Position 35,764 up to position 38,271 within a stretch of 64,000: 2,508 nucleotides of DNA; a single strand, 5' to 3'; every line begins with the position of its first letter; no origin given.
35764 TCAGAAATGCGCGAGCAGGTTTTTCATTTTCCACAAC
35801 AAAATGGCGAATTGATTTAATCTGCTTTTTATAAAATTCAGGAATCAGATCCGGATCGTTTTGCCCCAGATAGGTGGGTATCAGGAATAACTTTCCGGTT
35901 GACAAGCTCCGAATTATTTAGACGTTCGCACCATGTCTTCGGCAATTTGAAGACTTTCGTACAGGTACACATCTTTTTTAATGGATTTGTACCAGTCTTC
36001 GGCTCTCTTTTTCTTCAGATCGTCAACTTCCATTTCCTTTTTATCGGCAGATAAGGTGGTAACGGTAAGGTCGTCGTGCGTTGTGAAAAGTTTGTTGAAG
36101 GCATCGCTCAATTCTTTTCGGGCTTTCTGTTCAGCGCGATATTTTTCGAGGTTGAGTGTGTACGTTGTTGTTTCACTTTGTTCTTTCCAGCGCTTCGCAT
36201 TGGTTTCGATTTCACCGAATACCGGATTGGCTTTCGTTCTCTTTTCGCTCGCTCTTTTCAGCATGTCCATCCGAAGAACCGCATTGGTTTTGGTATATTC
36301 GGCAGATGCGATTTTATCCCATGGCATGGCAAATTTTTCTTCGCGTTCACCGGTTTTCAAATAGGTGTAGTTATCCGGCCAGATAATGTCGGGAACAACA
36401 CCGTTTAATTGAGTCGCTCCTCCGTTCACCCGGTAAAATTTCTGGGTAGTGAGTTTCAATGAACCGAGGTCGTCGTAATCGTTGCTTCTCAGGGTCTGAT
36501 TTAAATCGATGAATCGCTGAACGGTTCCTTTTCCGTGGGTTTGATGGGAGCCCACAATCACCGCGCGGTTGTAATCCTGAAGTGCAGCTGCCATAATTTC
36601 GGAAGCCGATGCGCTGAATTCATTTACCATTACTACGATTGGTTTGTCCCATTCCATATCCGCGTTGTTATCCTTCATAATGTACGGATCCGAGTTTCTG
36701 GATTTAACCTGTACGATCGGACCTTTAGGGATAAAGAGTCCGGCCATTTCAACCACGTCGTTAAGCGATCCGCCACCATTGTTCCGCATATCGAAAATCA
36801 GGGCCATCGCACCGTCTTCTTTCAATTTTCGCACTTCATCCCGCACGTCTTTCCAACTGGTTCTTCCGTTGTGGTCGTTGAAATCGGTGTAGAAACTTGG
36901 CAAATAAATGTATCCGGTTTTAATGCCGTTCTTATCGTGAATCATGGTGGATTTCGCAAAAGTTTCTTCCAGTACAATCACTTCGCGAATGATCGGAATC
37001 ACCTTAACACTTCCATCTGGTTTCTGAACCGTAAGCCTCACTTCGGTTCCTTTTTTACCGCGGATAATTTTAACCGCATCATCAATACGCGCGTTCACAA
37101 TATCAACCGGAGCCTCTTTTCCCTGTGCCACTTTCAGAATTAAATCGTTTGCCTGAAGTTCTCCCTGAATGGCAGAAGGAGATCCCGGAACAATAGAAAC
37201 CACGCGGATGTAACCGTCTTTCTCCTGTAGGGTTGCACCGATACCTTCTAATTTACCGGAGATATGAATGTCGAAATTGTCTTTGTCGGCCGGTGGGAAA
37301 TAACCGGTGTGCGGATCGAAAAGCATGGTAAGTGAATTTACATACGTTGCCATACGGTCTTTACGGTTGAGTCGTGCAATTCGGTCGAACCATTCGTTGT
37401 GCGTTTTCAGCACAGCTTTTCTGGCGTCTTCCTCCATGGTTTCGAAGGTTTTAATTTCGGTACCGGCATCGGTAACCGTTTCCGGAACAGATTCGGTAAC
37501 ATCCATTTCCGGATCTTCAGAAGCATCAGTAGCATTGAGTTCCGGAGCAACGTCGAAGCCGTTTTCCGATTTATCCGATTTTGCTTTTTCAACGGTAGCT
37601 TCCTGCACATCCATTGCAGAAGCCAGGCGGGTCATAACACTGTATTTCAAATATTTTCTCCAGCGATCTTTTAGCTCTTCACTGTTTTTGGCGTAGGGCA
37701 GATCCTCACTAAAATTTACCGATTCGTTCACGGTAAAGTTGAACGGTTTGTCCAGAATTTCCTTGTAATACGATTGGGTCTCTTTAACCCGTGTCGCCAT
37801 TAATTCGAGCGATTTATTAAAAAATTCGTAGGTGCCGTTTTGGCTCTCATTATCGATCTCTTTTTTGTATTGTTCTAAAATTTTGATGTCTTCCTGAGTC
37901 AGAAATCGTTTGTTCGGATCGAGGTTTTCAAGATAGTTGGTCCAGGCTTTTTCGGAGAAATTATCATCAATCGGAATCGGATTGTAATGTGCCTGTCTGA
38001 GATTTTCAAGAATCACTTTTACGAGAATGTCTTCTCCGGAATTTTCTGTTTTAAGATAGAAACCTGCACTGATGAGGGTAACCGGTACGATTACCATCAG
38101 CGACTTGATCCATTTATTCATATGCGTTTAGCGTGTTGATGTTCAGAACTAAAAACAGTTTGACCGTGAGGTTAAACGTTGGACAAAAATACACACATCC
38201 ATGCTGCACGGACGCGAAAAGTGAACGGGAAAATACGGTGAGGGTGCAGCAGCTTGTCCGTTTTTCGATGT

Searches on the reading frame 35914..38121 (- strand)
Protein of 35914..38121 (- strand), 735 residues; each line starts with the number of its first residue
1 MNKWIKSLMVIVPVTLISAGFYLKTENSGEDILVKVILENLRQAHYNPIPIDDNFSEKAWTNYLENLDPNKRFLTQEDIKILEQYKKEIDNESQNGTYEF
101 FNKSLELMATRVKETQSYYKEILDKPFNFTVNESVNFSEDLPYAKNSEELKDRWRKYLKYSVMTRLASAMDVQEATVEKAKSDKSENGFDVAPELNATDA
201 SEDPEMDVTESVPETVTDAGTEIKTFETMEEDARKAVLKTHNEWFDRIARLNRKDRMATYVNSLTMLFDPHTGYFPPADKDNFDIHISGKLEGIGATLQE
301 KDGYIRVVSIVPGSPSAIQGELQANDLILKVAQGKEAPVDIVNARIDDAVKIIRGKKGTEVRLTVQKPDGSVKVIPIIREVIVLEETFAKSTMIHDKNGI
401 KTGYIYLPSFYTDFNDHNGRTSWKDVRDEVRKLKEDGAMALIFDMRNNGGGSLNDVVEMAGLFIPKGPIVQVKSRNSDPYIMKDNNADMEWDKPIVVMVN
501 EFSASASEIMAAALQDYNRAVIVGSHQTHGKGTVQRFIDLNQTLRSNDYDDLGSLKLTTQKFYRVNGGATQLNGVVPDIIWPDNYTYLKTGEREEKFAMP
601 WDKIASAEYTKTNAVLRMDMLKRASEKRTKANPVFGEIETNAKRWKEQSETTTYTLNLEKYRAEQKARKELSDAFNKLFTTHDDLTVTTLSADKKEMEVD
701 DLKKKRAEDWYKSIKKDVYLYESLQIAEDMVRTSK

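Call 25: search_protein_families(library=pfam, proteins=[window:35914-38121:-])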
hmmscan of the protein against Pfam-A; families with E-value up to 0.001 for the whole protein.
window:35914-38121:- (735 aa): 6 families
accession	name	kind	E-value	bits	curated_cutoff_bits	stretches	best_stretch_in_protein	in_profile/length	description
PF17804.6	TSP_NTD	-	1e-48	166.5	26.4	1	38-277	2-187/188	Tail specific protease N-terminal domain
PF03572.23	Peptidase_S41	-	7.5e-45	152.9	24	1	401-579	1-163/165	Peptidase family S41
PF11818.13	DUF3340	-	4.8e-30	105.2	28.6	1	585-731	1-154/155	C-terminal domain of tail specific protease (DUF3340)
PF00595.29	PDZ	-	5.2e-10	40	23.2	1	286-366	3-81/81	PDZ domain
PF17820.7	PDZ_6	-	1.3e-05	25.3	27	1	307-367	2-54/54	PDZ domain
PF13180.12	PDZ_2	-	1.4e-05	25.7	27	1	294-369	3-71/80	PDZ domain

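Call 40: find_homologous_proteins(query=window:35914-38121:-, max_evalue=1e-100)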
Query window:35914-38121:- (735 aa): 7604 proteins with E <= 1e-100 among 8000 candidates; the best 120 are listed.
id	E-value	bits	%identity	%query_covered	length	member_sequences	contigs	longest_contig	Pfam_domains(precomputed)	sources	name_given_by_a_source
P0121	0.0e+0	1646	100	100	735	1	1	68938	PF17820.8,PF03572.24,PF00595.30,PF17804.7,PF11818.14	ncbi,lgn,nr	ncbi:MAG: tail-specific protease [Bacteroidetes bacterium]|nr:tail-specific protease [Bacteroidota b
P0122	0.0e+0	1107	66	98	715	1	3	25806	PF17820.8,PF03572.24,PF00595.30,PF17804.7,PF11818.14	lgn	-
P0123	0.0e+0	1091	66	98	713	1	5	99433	PF03572.24,PF00595.30,PF17804.7,PF11818.14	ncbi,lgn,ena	-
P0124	0.0e+0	1086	66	99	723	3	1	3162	PF17820.8,PF03572.24,PF00595.30,PF17804.7,PF11818.14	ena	-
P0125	0.0e+0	1076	65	98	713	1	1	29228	PF03572.24,PF00595.30,PF17804.7,PF11818.14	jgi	-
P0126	0.0e+0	1075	65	98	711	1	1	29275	PF03572.24,PF00595.30,PF17804.7,PF11818.14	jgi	-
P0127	0.0e+0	1057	64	99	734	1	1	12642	PF17820.8,PF03572.24,PF00595.30,PF17804.7,PF11818.14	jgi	jgi:carboxyl-terminal processing protease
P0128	0.0e+0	1056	64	100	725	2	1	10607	PF17820.8,PF03572.24,PF00595.30,PF13180.13,PF17804.7,PF11818.14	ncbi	ncbi:MAG: carboxyl-terminal processing protease, partial [Bacteroidia bacterium]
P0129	3.1e-294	996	61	99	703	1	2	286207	PF17820.8,PF03572.24,PF00595.30,PF17804.7,PF11818.14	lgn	-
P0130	2.5e-288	977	60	99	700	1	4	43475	PF17820.8,PF03572.24,PF00595.30,PF13180.13,PF17804.7,PF11818.14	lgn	-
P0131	5.6e-288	976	59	100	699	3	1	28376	PF17820.8,PF03572.24,PF00595.30,PF17804.7,PF11818.14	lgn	-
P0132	5.7e-286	969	60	100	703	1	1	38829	PF17820.8,PF03572.24,PF00595.30,PF17804.7,PF11818.14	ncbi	-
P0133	4.8e-284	963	59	100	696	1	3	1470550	PF17820.8,PF03572.24,PF00595.30,PF17804.7,PF11818.14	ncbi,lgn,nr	ncbi:MAG: carboxy terminal-processing peptidase [Flavobacteriales bacterium]|nr:carboxy terminal-pro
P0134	2.0e-283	961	58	100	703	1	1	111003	PF17820.8,PF03572.24,PF00595.30,PF13180.13,PF17804.7,PF11818.14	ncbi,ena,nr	ncbi:MAG: carboxy terminal-processing peptidase [Bacteroidia bacterium]|nr:carboxy terminal-processi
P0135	3.2e-278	943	58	99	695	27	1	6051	PF17820.8,PF03572.24,PF00595.30,PF13180.13,PF17804.7,PF11818.14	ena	-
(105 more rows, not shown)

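Call 41: find_encoding_contigs(protein=P0121, flank=10000, max_places=10)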
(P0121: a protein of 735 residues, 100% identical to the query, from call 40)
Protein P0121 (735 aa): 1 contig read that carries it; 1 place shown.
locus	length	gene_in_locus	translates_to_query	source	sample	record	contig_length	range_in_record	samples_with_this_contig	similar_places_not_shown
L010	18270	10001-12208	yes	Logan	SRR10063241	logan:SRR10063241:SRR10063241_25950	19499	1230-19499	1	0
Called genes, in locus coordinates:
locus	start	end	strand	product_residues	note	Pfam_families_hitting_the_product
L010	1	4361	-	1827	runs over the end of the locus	PF11974:bMG3, PF01835:MG2, PF17972:bMG5, PF17962:bMG6, PF07703:A2M_BRD, PF00207:A2M, PF07678:TED_complement (faint), PF17973:bMG10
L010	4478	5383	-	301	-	-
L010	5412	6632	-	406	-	PF18962:Por_Secre_tail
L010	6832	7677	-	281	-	PF11551:Omp28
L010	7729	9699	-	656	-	PF05649:Peptidase_M13_N, PF01431:Peptidase_M13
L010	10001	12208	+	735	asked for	PF17804:TSP_NTD, PF00595:PDZ, PF17820:PDZ_6 (faint), PF03572:Peptidase_S41, PF11818:DUF3340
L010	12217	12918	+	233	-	PF00590:TP_methylase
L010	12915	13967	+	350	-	PF01734:Patatin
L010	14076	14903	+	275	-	PF00215:OMPdecase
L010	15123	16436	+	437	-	PF11013:DUF2851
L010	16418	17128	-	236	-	PF01148:CTP_transf_1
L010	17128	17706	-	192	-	PF01066:CDP-OH_P_transf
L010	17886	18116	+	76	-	PF04024:PspC (weak)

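Call 42: find_encoding_contigs(protein=P0123, flank=10000, max_places=4)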
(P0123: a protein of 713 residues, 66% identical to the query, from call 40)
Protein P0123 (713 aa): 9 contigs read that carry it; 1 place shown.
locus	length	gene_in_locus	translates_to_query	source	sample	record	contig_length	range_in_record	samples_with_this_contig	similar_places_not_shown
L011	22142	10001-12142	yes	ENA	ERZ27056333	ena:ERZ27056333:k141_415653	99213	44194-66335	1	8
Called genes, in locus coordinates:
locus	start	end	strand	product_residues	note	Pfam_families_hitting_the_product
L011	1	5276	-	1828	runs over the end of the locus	PF11974:bMG3, PF01835:MG2, PF17972:bMG5, PF17962:bMG6, PF07703:A2M_BRD, PF00207:A2M, PF07678:TED_complement (faint), PF17973:bMG10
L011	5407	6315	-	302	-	PF19573:DUF6089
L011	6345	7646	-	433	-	PF03372:Exo_endo_phos (weak)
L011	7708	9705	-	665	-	PF05649:Peptidase_M13_N, PF01431:Peptidase_M13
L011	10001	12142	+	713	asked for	PF17804:TSP_NTD, PF00595:PDZ, PF03572:Peptidase_S41, PF11818:DUF3340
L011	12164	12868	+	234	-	PF00590:TP_methylase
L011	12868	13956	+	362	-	PF01734:Patatin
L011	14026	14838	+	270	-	PF00215:OMPdecase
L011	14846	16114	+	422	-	PF11013:DUF2851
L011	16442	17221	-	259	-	PF01814:Hemerythrin (faint)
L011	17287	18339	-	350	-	PF01594:AI-2E_transport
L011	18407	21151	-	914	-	PF13620:CarboxypepD_reg, PF13715:CarbopepD_reg_2 (weak), PF14905:OMP_b-brl_3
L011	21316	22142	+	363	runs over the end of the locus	PF00487:FA_desaturase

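Call 43: find_encoding_contigs(protein=P0122, flank=10000, max_places=4)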
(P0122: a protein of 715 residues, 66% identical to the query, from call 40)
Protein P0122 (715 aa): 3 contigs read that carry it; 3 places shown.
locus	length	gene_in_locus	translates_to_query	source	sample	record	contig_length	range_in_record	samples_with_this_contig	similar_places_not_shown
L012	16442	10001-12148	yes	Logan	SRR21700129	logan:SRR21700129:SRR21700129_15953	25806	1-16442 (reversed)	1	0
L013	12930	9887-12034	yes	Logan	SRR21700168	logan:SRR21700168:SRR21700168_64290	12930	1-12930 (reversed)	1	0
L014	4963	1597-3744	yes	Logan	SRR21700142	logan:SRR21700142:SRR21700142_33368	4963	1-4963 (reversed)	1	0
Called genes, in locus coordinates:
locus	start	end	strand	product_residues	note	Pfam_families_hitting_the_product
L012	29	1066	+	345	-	PF01103:Omp85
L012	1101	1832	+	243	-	-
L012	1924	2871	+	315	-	PF00775:Dioxygenase_C, PF18962:Por_Secre_tail (faint)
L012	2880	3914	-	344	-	PF04055:Radical_SAM, PF06969:HemN_C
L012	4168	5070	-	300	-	-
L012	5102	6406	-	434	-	PF03372:Exo_endo_phos (weak)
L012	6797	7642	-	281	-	PF11551:Omp28 (weak)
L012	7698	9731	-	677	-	PF05649:Peptidase_M13_N, PF01431:Peptidase_M13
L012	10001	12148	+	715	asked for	PF17804:TSP_NTD, PF00595:PDZ, PF17820:PDZ_6 (weak), PF03572:Peptidase_S41, PF11818:DUF3340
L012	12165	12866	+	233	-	PF00590:TP_methylase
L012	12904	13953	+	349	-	PF01734:Patatin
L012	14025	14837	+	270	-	PF00215:OMPdecase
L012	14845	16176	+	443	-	PF11013:DUF2851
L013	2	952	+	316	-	?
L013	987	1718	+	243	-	-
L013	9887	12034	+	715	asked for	PF17804:TSP_NTD, PF00595:PDZ, PF17820:PDZ_6 (weak), PF03572:Peptidase_S41, PF11818:DUF3340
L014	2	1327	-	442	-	?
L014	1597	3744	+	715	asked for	PF17804:TSP_NTD, PF00595:PDZ, PF17820:PDZ_6 (weak), PF03572:Peptidase_S41, PF11818:DUF3340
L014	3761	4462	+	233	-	PF00590:TP_methylase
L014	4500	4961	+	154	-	?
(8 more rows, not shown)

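Call 71: list_cluster_members(proteins=[P0121, P0001])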
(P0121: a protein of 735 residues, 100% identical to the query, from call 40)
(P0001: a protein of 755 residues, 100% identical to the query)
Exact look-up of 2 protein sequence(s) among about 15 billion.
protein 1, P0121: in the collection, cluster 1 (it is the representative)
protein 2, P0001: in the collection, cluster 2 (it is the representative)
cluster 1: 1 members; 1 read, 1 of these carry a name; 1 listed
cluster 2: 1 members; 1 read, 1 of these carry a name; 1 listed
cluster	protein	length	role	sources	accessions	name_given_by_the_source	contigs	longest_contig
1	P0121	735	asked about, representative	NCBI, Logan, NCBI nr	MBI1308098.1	MAG: tail-specific protease [Bacteroidetes bacterium] | tail-specific protease [Bacteroidota bacterium]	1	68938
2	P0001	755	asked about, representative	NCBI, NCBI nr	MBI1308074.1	MAG: hypothetical protein GC181_15825 [Bacteroidetes bacterium] | hypothetical protein [Bacteroidota bacterium]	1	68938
